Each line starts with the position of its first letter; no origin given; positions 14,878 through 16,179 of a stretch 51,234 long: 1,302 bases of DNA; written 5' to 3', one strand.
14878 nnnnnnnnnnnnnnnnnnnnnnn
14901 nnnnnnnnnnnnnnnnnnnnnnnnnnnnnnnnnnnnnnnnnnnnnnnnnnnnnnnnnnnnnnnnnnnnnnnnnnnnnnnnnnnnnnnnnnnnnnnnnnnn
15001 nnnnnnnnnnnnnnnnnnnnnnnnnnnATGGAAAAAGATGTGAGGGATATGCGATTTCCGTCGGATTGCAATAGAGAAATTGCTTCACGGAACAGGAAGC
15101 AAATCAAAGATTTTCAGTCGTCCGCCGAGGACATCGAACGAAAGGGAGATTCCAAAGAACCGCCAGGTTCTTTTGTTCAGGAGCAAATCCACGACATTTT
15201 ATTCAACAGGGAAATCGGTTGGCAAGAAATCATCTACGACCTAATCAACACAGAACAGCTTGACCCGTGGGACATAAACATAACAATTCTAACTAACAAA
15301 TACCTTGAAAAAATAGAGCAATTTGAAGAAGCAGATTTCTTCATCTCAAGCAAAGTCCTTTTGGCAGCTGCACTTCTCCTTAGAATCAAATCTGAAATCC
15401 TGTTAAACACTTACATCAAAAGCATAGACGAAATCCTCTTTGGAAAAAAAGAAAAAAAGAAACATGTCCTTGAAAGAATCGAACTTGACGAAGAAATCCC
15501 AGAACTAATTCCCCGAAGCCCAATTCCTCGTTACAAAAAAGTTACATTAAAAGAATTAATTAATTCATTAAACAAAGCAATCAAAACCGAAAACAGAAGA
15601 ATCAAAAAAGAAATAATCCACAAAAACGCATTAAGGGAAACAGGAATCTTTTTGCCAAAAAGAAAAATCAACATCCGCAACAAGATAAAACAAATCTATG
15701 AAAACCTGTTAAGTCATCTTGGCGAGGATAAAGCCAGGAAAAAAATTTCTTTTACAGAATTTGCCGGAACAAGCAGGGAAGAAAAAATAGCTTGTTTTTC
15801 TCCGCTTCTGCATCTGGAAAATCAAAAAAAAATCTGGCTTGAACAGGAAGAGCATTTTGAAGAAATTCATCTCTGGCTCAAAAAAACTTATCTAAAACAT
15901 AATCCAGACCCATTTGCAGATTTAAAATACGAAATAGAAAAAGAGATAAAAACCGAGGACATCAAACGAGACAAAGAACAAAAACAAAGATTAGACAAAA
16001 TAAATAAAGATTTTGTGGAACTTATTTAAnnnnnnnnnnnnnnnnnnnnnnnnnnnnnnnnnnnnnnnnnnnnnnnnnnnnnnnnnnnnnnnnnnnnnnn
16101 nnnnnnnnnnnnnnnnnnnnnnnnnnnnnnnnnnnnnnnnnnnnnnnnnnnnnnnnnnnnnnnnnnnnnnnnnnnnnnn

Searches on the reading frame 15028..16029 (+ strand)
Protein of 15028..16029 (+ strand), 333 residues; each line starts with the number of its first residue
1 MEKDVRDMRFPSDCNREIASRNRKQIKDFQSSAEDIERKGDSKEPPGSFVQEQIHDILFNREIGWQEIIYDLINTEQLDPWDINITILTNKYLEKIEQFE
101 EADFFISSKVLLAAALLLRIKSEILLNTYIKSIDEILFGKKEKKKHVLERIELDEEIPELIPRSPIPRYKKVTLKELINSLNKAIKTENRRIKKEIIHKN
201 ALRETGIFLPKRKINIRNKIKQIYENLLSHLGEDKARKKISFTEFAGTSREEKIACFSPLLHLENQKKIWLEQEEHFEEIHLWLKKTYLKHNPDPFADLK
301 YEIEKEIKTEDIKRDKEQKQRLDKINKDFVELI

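Call 50: search_protein_families(library=pfam, proteins=[window:15028-16029:+], max_evalue=0.1)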
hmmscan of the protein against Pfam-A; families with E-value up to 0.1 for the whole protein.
window:15028-16029:+ (333 aa): 3 families
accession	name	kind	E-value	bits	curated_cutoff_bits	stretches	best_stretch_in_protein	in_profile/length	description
PF02616.19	SMC_ScpA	-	2.5e-14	54.3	24.6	1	72-281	1-228/232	Segregation and condensation protein ScpA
PF04824.21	Rad21_Rec8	-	0.0018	18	22.7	1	240-285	7-52/55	Conserved region of Rad21 / Rec8 like protein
PF05786.19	Cnd2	-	0.0035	16.5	29.8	1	170-281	666-761/764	Condensin complex subunit 2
